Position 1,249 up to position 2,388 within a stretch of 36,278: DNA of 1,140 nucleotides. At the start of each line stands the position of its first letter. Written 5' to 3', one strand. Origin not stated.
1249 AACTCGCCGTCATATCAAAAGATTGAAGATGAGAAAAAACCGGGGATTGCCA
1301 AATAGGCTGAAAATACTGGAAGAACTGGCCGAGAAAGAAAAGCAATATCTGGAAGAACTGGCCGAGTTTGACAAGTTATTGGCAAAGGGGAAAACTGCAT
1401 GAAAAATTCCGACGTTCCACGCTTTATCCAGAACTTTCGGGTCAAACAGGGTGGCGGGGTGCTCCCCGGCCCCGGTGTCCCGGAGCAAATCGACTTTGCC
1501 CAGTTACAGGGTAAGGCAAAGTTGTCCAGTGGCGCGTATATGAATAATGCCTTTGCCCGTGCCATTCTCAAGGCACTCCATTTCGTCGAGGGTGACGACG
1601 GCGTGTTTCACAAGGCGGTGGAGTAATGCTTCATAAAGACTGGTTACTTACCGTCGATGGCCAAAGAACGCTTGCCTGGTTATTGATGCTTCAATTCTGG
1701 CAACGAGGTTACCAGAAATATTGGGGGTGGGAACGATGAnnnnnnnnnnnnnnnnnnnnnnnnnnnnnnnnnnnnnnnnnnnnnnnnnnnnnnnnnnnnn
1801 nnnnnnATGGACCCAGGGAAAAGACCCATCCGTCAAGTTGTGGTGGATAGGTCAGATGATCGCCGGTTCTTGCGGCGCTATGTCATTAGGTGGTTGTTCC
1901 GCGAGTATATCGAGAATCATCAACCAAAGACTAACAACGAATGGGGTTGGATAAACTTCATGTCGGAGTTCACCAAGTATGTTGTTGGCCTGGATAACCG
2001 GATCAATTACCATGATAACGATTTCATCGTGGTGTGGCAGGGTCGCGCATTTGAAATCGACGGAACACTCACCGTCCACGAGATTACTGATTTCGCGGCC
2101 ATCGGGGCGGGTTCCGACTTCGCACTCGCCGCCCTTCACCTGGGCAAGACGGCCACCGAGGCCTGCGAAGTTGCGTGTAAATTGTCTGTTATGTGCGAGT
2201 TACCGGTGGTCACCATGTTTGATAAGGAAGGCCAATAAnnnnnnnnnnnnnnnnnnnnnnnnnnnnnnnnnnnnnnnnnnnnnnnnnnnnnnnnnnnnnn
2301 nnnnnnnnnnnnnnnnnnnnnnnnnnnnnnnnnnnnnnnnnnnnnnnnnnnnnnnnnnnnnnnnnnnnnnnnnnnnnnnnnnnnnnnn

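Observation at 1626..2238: Orphan HslV-like proteasome-type peptidase without HslU, carrying a -1 frameshift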

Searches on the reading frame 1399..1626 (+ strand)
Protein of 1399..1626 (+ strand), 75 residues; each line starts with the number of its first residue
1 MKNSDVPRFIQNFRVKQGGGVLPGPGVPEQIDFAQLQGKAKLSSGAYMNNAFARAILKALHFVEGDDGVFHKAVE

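Call 78: search_protein_families(library=padloc, proteins=[window:1399-1626:+], max_evalue=0.01)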
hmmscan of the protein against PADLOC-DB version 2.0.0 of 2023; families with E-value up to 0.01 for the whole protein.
window:1399-1626:+ (75 aa): 0 families

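Call 79: search_protein_families(library=phrogs, proteins=[window:1399-1626:+], max_evalue=0.01)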
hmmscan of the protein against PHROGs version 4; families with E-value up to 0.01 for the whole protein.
window:1399-1626:+ (75 aa): 0 families

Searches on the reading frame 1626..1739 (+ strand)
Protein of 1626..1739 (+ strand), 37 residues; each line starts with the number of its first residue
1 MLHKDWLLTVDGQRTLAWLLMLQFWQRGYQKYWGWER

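Call 79: search_protein_families(library=phrogs, proteins=[window:1626-1739:+], max_evalue=0.01)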
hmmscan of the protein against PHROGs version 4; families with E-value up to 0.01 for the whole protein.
window:1626-1739:+ (37 aa): 0 families
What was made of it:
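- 1626..1739 (+): 37-codon ORF whose TGA overlaps the peptidase ATG (ATGA). Not supported as a gene. No PHROG hit (call 79).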

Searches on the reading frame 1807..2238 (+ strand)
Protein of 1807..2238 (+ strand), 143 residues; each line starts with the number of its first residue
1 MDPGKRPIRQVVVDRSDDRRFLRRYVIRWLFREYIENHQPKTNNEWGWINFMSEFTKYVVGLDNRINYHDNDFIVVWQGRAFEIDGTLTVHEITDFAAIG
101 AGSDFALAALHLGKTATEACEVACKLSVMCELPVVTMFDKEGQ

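Call 6: search_protein_families(library=pfam, proteins=[window:1807-2235:+], max_evalue=10)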
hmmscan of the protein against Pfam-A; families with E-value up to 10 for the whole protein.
seq(143 aa): 0 families

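Call 7: search_protein_families(library=phrogs, proteins=[window:1807-2235:+], max_evalue=1)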
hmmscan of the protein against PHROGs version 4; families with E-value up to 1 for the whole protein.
seq(143 aa): 1 family
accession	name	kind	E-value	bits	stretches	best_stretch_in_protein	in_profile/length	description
phrog_1040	-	other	1.5e-14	55.3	1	32-136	67-153/277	peptidase HslV family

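Call 76: find_encoding_contigs(protein=window:1807-2238:+, flank=1500, max_places=10)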
Protein window:1807-2238:+ (143 aa): 3 contigs read that carry it; 3 places shown.
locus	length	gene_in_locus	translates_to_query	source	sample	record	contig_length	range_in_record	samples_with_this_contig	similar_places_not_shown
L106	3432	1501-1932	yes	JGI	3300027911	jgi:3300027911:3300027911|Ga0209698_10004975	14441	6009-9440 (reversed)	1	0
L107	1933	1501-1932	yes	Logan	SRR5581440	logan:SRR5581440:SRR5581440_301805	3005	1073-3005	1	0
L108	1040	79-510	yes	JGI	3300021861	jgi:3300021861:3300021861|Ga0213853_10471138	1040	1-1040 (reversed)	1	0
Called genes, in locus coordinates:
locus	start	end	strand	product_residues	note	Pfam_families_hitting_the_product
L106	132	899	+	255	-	-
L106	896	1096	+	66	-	-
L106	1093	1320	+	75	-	-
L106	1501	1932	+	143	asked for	-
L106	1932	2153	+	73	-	-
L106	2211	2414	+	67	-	-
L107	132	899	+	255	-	-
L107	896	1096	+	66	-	-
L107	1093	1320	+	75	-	-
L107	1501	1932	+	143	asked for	?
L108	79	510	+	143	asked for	-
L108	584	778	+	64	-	-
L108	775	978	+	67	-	-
